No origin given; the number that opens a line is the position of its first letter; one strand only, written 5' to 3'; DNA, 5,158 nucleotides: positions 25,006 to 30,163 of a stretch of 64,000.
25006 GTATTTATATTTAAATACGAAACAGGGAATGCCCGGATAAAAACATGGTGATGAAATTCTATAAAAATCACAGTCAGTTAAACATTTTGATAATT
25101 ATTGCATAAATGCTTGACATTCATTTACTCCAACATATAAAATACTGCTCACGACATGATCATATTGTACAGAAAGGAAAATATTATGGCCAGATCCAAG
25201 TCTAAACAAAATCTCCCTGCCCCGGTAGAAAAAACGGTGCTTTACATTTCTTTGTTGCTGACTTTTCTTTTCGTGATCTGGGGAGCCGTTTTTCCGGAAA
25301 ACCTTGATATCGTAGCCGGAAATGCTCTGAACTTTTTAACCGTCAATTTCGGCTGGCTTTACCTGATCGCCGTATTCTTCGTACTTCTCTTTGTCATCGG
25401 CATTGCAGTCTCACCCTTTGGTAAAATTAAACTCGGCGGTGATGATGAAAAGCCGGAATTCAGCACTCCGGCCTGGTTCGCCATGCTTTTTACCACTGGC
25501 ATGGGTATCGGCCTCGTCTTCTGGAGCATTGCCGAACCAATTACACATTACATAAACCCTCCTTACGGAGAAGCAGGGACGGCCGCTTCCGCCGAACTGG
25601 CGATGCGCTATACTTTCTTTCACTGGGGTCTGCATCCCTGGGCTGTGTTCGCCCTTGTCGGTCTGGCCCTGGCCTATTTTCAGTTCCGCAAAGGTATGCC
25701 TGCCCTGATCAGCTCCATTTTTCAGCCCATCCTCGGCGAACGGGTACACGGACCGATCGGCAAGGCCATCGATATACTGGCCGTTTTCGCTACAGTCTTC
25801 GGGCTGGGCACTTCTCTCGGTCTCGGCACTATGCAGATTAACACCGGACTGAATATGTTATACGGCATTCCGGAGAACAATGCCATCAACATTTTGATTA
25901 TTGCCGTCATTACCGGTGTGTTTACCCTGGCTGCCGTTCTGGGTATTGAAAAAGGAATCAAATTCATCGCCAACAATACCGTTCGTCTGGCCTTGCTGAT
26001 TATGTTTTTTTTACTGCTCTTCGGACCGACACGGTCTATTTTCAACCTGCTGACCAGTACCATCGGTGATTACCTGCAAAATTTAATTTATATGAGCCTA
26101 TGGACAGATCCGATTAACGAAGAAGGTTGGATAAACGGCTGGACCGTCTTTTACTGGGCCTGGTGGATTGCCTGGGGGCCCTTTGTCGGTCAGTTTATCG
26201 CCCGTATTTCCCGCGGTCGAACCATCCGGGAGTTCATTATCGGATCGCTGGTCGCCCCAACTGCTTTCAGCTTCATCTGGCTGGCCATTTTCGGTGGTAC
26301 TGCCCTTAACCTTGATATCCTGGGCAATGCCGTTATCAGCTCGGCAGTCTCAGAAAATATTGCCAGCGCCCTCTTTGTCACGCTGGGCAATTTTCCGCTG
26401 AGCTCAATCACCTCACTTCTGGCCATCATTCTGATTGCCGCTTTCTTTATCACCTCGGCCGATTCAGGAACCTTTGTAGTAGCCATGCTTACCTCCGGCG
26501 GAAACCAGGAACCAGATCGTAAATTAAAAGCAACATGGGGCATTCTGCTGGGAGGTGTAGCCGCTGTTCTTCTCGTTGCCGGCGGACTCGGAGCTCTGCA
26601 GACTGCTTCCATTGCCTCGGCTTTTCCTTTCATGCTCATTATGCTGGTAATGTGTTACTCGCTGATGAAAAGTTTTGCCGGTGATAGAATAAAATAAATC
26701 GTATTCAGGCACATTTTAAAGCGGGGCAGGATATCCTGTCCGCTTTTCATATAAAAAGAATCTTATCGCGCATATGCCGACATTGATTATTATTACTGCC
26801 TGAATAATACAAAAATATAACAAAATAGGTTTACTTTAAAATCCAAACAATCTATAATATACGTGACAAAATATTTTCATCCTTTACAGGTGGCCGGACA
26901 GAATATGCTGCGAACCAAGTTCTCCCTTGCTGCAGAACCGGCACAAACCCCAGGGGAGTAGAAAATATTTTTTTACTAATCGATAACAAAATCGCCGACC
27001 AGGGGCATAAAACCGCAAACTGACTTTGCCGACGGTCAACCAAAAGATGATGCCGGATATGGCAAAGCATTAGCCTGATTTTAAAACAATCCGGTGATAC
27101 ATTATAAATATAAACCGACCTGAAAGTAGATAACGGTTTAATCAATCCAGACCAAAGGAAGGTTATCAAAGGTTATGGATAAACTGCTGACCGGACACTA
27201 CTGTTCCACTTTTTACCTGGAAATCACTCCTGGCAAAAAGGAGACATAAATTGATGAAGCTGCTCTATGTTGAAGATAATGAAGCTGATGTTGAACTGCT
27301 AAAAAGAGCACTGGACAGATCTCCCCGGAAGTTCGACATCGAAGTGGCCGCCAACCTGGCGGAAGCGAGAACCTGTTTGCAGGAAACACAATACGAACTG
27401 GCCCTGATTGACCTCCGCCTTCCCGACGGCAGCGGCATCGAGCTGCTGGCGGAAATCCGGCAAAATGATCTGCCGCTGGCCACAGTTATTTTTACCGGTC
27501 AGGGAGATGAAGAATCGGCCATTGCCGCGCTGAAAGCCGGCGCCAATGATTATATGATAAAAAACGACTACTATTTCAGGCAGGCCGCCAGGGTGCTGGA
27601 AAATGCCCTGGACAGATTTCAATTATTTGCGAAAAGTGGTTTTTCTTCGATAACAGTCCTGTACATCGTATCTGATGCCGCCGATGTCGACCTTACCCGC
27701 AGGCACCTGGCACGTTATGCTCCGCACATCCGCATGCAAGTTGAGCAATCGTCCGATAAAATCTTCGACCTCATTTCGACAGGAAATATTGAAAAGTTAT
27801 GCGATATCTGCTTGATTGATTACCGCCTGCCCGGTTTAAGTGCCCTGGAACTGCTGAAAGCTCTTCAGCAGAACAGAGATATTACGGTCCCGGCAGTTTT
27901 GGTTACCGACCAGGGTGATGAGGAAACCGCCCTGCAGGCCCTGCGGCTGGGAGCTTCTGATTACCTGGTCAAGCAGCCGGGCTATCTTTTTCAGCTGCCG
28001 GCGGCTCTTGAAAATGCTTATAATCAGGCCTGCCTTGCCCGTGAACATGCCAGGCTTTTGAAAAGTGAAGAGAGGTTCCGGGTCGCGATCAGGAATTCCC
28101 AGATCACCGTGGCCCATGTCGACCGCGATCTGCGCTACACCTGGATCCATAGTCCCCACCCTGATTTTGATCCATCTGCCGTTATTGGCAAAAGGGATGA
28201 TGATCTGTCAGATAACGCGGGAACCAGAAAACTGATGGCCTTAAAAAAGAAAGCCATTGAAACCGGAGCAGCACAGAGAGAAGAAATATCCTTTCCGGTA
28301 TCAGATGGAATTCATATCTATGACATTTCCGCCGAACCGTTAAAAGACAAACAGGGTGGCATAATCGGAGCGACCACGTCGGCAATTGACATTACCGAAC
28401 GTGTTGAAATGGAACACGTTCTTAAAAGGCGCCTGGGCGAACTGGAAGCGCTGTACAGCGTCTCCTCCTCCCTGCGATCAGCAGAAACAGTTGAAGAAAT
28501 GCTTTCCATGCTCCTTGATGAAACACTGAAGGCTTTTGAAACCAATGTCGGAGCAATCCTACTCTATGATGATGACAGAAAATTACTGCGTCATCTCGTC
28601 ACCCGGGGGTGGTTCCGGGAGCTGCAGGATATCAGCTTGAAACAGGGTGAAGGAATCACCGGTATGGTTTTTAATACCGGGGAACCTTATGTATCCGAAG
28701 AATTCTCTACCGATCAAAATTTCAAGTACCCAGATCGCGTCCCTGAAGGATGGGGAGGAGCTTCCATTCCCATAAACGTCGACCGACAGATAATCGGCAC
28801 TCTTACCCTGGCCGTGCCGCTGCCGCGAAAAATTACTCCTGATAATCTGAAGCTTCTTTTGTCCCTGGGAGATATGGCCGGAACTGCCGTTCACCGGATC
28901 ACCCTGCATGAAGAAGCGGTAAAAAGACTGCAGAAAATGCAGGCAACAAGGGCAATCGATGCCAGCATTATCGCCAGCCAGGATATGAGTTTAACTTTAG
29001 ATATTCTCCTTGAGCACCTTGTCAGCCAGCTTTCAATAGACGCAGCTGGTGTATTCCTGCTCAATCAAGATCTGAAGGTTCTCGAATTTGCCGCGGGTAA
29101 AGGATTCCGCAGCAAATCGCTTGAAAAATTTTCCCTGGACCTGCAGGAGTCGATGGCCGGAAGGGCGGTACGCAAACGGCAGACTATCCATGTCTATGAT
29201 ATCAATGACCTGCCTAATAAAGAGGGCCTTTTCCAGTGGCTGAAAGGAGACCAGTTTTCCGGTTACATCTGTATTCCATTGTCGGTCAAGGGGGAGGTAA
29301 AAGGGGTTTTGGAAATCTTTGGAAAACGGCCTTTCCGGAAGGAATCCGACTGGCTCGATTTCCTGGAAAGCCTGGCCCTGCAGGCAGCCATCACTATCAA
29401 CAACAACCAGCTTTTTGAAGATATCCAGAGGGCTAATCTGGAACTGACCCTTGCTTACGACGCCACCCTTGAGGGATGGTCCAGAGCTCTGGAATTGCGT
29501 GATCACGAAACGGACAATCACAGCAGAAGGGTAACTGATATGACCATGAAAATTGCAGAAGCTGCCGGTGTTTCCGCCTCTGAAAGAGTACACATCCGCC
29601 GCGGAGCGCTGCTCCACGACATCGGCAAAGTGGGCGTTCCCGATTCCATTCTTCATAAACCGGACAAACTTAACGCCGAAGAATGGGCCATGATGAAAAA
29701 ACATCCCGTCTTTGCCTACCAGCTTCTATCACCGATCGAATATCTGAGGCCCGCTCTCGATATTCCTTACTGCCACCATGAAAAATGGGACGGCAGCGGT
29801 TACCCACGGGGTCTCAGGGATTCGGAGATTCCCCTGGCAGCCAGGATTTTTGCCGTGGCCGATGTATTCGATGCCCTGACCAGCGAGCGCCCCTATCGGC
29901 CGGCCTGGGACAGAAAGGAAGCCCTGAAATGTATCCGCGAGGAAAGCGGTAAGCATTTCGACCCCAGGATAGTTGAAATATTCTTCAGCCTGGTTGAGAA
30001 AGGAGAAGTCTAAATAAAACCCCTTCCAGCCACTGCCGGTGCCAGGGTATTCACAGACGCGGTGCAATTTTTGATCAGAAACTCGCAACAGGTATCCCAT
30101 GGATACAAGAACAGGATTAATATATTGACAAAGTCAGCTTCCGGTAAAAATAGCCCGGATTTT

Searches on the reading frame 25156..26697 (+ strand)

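Call 80: search_protein_families(library=pfam, proteins=[window:25156-26697:+], max_evalue=0.00001)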
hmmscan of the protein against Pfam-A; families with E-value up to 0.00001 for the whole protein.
window:25156-26697:+ (513 aa): 1 family
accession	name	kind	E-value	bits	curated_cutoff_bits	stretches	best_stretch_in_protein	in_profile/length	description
PF02028.23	BCCT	-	6.6e-200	665.1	27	1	28-507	1-482/485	BCCT, betaine/carnitine/choline family transporter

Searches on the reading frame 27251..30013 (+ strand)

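Call 80: search_protein_families(library=pfam, proteins=[window:27251-30013:+], max_evalue=0.00001)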
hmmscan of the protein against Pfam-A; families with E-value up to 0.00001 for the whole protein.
window:27251-30013:+ (920 aa): 7 families
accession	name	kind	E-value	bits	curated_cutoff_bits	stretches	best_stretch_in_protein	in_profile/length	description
PF13487.12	HD_5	-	3.7e-40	137.9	27.2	1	744-907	4-170/170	HD domain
PF00072.30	Response_reg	-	3.5e-32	111.3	30.2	2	5-105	2-100/111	Response regulator receiver domain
PF13185.12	GAF_2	-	2.1e-26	93.2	28.6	2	578-716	3-135/136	GAF domain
PF13492.12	GAF_3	-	5.6e-24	85.4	27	2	579-718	2-129/129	GAF domain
PF01966.28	HD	-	1.5e-20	74.1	22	1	755-875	2-115/116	HD domain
PF01590.32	GAF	-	6.9e-19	69.1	22.4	2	579-716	2-133/133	GAF domain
PF08448.16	PAS_4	-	5.5e-10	39.9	23.1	1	282-385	3-109/110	PAS fold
